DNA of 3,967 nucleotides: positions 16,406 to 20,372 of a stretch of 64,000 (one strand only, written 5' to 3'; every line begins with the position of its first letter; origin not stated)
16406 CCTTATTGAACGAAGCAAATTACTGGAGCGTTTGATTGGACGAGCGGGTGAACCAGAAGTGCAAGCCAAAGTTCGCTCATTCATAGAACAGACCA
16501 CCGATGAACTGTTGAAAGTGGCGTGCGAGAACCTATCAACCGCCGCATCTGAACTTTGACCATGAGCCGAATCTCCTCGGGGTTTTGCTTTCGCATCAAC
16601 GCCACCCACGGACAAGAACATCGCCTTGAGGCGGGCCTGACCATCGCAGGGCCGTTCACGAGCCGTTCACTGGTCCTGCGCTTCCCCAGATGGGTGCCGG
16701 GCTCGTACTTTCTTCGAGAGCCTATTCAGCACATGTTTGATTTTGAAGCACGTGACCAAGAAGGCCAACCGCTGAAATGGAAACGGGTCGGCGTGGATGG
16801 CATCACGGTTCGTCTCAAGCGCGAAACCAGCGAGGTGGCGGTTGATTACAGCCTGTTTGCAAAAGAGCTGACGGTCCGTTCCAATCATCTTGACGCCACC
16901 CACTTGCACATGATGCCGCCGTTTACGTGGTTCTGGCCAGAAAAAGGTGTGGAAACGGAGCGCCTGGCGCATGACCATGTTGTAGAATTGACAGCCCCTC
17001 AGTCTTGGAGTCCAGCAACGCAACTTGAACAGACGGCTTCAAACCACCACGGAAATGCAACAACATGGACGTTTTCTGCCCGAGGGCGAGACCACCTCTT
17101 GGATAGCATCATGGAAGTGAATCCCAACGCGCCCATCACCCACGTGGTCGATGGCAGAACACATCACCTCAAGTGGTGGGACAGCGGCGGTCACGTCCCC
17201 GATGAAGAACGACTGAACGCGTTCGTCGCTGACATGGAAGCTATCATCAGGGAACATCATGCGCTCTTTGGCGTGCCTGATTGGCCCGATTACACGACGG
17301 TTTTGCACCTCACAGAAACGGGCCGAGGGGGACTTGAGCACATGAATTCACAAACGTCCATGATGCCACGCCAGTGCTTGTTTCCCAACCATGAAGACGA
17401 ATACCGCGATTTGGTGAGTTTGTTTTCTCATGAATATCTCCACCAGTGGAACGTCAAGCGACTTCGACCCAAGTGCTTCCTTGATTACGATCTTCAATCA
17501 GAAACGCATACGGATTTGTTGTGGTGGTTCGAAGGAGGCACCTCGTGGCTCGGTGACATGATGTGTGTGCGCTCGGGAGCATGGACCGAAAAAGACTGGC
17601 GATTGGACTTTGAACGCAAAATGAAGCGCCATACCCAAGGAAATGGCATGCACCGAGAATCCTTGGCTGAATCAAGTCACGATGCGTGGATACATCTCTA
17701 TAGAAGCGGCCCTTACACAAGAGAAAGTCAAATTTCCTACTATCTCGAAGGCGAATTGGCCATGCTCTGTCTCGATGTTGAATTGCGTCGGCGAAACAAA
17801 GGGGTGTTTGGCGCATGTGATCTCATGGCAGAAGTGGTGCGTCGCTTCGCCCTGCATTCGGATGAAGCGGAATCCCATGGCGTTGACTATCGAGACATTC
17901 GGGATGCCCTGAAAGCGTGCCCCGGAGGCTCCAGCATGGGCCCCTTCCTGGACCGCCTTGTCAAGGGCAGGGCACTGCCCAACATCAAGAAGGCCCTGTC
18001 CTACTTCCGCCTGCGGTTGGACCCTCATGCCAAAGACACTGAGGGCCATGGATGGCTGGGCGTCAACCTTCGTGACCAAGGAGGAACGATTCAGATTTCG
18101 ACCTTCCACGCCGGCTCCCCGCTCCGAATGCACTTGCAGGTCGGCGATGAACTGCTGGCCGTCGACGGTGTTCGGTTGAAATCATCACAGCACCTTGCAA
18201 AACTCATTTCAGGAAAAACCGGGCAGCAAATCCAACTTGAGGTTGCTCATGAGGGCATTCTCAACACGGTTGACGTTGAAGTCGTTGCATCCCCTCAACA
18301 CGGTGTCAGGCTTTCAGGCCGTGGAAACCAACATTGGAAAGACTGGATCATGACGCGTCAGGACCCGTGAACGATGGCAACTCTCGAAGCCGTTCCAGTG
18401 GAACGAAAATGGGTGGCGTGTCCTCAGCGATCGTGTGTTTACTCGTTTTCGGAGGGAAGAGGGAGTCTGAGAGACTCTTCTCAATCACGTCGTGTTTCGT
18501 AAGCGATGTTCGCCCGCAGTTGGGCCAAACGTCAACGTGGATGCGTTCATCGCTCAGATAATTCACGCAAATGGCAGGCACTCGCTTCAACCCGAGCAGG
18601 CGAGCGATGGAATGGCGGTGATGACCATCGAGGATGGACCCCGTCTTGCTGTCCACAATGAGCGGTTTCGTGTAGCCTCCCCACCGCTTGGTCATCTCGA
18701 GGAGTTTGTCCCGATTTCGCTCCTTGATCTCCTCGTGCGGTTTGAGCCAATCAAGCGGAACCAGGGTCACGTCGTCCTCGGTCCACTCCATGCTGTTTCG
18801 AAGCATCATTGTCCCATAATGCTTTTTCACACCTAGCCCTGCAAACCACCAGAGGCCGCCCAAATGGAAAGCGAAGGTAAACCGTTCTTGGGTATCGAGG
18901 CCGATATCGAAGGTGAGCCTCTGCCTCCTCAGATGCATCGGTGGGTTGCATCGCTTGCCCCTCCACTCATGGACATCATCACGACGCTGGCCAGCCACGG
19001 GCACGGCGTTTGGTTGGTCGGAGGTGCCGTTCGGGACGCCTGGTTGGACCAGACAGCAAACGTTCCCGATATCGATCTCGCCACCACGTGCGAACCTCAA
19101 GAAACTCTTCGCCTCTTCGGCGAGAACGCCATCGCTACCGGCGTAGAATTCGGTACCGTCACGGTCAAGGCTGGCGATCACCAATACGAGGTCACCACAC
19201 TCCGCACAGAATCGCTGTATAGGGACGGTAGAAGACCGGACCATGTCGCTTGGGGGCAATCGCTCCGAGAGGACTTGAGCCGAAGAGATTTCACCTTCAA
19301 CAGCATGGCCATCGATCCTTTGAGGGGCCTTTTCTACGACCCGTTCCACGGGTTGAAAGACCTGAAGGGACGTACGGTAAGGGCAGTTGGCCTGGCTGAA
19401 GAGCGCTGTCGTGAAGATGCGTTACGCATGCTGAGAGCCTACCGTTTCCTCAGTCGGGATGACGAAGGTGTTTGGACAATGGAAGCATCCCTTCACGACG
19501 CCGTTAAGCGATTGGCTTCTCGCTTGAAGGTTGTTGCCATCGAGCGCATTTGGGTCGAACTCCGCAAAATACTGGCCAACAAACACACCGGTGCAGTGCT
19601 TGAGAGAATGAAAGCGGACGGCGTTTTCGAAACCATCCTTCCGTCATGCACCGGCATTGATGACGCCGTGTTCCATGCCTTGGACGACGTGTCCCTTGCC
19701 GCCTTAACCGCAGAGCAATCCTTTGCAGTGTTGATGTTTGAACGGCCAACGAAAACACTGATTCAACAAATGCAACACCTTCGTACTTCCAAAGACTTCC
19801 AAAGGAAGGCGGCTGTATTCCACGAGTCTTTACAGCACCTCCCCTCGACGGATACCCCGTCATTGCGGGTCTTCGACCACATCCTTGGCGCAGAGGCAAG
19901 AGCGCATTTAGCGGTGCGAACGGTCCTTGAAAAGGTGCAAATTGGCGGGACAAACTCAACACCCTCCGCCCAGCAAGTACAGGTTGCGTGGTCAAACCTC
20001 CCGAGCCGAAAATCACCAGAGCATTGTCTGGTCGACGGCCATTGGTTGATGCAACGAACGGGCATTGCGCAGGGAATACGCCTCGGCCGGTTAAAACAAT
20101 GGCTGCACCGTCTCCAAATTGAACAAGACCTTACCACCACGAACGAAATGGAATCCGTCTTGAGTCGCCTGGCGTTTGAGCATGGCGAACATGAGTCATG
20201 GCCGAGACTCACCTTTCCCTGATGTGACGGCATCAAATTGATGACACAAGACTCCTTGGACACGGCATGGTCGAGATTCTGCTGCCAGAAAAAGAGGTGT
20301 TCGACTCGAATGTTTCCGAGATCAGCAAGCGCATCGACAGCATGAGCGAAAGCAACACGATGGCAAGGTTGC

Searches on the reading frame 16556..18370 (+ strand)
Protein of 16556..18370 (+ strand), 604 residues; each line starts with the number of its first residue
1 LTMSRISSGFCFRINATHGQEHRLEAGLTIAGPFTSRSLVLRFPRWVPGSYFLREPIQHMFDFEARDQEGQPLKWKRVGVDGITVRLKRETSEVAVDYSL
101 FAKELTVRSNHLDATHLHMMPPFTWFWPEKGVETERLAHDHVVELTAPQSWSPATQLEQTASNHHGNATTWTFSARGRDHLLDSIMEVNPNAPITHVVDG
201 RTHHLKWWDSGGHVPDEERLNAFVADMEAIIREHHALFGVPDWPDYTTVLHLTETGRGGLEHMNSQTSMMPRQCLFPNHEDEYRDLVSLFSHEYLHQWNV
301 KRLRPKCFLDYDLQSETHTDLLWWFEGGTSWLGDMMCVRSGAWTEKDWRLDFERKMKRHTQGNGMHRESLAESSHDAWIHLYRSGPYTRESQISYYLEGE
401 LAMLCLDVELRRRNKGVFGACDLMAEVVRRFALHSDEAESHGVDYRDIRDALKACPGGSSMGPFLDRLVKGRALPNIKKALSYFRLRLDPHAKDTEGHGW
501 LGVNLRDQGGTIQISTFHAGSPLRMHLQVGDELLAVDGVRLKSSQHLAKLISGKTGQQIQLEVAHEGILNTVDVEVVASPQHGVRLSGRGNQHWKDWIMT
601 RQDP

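Call 26: search_protein_families(library=pfam, proteins=[window:16556-18370:+], max_evalue=0.001)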
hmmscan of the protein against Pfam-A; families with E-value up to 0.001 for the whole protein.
window:16556-18370:+ (604 aa): 6 families
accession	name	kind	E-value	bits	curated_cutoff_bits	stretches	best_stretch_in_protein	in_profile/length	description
PF05299.18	Peptidase_M61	-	1.2e-35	122.9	22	1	286-401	2-117/118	M61 glycyl aminopeptidase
PF17899.6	Peptidase_M61_N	-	3.6e-28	99.1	23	1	13-184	3-162/168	Peptidase M61 N-terminal domain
PF13180.12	PDZ_2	-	1.7e-08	35.1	27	1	500-576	2-80/80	PDZ domain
PF00595.29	PDZ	-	5.6e-06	27.1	23.2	1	495-563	6-80/81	PDZ domain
PF17820.7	PDZ_6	-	9.1e-06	25.8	27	1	527-563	16-52/54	PDZ domain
PF14685.13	PDZ_Tricorn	-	1.2e-05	25.6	25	1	520-571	30-83/88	Tricorn protease PDZ domain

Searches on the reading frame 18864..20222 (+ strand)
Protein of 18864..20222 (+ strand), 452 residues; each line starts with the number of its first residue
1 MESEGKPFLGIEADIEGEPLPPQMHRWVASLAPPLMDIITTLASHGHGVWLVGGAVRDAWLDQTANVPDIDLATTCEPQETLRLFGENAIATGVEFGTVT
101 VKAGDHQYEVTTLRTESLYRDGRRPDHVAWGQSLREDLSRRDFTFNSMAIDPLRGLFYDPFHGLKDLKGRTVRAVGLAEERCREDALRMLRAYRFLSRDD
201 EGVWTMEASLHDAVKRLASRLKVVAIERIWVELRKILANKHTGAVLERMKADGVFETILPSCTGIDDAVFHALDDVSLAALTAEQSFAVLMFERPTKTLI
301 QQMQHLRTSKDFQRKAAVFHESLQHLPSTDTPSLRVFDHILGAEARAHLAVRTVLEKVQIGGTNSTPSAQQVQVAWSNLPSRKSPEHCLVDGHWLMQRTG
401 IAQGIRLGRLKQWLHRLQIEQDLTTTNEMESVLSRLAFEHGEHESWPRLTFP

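Call 26: search_protein_families(library=pfam, proteins=[window:18864-20222:+], max_evalue=0.001)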
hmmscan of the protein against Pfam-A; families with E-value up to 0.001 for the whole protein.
window:18864-20222:+ (452 aa): 2 families
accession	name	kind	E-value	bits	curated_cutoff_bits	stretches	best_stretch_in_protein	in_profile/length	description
PF01743.26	PolyA_pol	-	9.7e-33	113.6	23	1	49-173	1-126/126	Poly A polymerase head domain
PF12627.12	PolyA_pol_RNAbd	-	1.6e-11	44.2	22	1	206-261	4-59/64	Probable RNA and SrmB- binding site of polymerase A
